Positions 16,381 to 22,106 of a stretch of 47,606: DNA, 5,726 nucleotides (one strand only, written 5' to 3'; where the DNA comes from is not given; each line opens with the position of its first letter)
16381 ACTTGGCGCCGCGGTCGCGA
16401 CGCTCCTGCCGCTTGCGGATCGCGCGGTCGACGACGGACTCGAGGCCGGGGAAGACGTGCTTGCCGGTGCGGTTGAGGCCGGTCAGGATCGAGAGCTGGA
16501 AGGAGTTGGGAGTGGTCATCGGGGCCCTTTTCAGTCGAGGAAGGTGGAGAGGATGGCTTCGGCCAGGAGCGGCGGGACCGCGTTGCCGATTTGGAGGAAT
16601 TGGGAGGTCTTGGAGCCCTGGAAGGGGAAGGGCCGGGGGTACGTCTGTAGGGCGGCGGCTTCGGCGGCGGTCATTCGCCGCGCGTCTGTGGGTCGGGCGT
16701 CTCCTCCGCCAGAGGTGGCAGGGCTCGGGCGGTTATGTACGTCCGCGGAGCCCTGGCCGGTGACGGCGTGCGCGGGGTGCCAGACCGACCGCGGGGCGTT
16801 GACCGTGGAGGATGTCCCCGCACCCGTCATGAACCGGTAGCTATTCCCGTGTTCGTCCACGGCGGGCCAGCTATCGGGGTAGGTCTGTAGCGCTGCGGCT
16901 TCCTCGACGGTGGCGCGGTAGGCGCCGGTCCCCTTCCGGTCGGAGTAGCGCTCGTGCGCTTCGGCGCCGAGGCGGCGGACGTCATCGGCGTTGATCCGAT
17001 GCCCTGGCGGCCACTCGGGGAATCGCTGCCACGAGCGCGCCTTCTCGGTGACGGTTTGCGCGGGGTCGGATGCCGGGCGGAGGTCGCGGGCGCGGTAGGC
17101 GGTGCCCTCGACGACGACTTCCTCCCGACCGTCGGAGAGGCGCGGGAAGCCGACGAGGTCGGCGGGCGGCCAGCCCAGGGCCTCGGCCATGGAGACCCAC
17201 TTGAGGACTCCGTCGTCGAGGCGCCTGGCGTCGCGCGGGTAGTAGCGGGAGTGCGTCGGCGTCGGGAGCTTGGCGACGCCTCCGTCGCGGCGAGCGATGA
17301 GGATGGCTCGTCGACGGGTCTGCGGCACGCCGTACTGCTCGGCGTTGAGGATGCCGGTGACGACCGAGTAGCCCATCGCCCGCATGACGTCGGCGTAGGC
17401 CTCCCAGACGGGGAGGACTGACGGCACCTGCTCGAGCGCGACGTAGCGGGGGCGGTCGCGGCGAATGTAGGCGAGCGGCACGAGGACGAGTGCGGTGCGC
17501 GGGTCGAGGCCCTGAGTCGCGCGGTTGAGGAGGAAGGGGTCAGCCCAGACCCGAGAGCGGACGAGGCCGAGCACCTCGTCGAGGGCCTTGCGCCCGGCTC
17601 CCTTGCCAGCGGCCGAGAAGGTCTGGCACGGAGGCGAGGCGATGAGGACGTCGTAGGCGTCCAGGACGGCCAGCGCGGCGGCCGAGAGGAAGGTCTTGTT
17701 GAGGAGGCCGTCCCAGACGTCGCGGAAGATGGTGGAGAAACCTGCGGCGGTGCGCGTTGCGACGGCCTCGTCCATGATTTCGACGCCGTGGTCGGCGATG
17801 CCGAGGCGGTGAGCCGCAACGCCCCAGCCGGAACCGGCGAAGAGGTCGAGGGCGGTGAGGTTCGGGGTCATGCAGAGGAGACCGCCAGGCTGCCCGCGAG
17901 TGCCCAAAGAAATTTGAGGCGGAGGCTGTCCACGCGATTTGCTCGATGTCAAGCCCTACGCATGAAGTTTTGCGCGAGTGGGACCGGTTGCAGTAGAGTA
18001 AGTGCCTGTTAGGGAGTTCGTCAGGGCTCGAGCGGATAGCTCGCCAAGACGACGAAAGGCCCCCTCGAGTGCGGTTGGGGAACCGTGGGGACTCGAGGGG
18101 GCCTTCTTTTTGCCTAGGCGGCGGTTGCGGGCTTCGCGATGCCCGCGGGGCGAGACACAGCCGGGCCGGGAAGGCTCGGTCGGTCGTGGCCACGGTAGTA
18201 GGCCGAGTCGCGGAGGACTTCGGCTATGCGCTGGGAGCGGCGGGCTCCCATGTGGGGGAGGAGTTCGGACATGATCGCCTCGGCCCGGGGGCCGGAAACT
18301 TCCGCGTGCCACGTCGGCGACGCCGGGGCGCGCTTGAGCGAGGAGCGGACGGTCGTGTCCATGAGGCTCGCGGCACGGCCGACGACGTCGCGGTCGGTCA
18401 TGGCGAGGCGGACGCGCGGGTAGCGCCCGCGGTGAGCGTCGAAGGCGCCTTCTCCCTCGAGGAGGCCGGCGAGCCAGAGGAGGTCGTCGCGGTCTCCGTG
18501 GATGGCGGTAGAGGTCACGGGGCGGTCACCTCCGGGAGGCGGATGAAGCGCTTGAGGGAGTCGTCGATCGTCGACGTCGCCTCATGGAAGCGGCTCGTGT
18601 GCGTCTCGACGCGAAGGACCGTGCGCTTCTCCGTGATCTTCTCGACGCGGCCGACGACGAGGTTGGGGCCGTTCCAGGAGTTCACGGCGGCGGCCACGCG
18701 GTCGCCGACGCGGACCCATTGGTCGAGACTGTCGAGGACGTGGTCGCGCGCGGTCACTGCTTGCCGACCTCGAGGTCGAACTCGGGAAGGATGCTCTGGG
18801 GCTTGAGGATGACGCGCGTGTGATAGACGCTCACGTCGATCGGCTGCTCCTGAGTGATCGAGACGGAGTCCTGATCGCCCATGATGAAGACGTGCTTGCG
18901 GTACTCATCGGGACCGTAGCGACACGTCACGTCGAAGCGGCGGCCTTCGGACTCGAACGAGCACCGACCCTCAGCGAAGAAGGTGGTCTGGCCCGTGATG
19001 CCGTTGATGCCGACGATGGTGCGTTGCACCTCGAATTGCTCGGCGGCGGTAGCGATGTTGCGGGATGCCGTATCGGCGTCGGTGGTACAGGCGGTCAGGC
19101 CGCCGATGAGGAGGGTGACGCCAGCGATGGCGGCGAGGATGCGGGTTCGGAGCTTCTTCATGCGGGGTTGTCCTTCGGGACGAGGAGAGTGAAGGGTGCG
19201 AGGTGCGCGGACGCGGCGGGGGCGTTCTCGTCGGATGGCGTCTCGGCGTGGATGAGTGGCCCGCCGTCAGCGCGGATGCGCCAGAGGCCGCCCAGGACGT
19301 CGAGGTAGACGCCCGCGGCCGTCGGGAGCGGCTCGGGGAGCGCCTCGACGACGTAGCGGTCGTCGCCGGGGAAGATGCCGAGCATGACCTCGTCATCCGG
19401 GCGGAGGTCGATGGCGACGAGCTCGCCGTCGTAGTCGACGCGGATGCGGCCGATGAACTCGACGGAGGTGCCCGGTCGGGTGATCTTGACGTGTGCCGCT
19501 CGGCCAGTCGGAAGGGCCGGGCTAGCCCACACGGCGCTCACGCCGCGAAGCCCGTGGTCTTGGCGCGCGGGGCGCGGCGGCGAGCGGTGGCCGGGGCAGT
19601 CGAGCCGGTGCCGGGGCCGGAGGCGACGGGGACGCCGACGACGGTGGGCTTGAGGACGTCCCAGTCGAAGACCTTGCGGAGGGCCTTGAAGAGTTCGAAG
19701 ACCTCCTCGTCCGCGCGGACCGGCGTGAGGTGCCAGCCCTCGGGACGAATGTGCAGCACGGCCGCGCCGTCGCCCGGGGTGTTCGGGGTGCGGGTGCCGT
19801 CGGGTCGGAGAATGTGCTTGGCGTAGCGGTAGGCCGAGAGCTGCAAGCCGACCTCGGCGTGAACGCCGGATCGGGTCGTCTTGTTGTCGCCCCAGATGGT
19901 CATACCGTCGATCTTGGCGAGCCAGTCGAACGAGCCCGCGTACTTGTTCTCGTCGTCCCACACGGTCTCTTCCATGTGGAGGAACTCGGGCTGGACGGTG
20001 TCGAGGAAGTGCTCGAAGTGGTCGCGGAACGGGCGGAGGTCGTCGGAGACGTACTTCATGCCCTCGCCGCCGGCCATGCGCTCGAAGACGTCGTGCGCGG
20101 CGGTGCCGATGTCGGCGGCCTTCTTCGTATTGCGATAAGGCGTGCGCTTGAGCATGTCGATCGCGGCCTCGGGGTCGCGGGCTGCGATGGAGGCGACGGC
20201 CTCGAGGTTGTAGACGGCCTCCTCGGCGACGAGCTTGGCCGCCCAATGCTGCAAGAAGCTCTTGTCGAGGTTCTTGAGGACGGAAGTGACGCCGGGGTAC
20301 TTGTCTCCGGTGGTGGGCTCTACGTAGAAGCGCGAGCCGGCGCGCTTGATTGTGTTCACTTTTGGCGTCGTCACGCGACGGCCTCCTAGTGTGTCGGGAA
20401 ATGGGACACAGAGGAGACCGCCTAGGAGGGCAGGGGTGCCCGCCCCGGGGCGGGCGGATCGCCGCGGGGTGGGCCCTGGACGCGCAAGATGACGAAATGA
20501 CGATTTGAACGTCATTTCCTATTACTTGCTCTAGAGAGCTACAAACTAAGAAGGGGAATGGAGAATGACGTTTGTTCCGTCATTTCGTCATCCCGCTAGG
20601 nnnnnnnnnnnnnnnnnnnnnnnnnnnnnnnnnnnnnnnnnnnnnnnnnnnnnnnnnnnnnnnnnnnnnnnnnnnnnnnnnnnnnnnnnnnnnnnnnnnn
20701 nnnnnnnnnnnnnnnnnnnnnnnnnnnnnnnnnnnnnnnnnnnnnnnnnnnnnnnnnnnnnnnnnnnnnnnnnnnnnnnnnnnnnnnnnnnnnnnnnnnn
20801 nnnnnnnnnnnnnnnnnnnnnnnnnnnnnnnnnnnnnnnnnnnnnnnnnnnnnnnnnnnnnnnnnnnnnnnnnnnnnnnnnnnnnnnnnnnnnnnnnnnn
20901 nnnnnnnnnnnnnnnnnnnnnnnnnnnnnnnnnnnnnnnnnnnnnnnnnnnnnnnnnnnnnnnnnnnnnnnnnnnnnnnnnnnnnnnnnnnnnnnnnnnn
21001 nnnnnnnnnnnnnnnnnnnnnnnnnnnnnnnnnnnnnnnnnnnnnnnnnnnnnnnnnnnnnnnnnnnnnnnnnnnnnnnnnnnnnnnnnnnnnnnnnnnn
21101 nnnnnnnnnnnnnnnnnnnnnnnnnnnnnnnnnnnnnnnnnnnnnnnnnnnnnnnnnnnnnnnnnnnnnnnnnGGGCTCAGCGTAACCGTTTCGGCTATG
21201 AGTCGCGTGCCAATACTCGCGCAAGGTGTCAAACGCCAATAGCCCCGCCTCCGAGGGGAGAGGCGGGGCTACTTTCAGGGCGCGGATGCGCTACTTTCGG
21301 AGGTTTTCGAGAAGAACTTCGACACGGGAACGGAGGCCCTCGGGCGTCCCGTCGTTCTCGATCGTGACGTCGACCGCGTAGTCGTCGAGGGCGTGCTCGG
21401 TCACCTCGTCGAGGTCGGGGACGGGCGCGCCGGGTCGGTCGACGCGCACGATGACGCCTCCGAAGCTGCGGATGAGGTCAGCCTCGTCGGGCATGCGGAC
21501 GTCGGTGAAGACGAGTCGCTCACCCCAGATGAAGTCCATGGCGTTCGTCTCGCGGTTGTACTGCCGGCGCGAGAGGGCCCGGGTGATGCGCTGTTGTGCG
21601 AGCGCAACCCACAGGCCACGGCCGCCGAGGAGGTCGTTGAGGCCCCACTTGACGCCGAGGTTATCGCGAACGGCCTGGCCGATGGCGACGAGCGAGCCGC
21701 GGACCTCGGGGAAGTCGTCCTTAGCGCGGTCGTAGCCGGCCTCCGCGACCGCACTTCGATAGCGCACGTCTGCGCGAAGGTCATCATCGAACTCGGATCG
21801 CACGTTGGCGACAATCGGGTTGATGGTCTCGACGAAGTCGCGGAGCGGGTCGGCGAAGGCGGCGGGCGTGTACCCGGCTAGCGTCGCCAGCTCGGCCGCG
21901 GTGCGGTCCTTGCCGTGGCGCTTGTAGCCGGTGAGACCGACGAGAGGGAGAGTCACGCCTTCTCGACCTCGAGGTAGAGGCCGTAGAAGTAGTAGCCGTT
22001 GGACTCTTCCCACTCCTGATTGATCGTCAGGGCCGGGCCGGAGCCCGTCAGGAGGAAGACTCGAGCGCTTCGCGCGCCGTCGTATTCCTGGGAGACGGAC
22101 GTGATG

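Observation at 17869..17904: Four genes begin exactly 3 nt after the class II block (GTCT-N7-ATG) with no Shine-Dalgarno: predicted leaderless mRNAs including the integrase and the methyltransferase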

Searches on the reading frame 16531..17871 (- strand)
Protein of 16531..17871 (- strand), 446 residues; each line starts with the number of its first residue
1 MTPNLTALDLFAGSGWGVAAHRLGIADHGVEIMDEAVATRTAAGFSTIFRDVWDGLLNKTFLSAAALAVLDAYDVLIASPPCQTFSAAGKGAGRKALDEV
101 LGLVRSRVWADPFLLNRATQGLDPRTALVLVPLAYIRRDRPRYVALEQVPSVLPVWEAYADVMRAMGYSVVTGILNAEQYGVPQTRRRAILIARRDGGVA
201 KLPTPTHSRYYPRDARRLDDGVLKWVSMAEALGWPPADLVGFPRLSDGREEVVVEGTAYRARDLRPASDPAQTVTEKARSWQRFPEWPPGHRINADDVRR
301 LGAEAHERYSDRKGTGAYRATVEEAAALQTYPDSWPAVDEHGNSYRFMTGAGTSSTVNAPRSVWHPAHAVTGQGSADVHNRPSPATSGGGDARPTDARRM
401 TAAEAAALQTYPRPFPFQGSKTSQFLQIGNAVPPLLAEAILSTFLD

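Call 27: search_protein_families(library=pfam, proteins=[window:16531-17871:-], max_evalue=0.01)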
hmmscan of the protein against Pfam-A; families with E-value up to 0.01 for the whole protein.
window:16531-17871:- (446 aa): 1 family
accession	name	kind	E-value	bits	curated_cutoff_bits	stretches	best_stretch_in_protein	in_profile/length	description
PF00145.23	DNA_methylase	-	1.9e-33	116.7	22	3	123-348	85-306/324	C-5 cytosine-specific DNA methylase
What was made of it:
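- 16531..17871 (-): C5 cytosine DNA methyltransferase CDS (446 aa from ATG 17871). The FAGSG motif starts at residue 11, so no downstream start would leave it intact. Pfam PF00145, E=1.9e-33 (call 27).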

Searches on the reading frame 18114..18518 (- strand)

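Call 26: search_protein_families(library=pfam, proteins=[window:18114-18518:-], max_evalue=0.01)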
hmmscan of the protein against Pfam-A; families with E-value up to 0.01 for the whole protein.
window:18114-18518:- (134 aa): 1 family
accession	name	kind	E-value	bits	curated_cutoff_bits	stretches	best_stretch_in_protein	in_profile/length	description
PF14528.11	LAGLIDADG_3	-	0.0037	17.9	22.5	1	13-55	4-45/82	LAGLIDADG-like domain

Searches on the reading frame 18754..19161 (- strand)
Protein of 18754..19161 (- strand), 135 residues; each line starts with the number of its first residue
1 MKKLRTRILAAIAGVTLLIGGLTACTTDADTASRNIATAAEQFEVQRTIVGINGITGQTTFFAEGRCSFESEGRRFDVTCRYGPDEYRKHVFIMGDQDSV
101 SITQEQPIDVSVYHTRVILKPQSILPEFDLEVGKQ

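Call 26: search_protein_families(library=pfam, proteins=[window:18754-19161:-], max_evalue=0.01)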
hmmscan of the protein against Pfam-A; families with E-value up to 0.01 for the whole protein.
window:18754-19161:- (135 aa): 1 family
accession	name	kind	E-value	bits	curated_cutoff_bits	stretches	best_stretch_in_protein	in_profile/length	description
PF25682.1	Phage_VG64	-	1.1e-38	132.3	27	1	8-130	4-126/127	Mycobacterium phage VG64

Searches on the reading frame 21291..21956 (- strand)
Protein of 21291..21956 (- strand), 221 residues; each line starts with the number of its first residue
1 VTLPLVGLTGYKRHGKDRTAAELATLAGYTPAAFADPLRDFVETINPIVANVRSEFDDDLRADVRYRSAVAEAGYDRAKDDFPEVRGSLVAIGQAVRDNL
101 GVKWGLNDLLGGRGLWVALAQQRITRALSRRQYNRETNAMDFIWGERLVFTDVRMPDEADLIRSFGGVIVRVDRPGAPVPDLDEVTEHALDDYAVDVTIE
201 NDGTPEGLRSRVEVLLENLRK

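Call 26: search_protein_families(library=pfam, proteins=[window:21291-21956:-], max_evalue=0.01)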
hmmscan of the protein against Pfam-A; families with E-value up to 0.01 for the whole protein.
window:21291-21956:- (221 aa): 1 family
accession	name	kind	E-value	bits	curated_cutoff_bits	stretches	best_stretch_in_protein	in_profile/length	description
PF21448.3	DNMK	-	5.2e-09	36.5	27.1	1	147-210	169-231/232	Deoxynucleotide monophosphate kinase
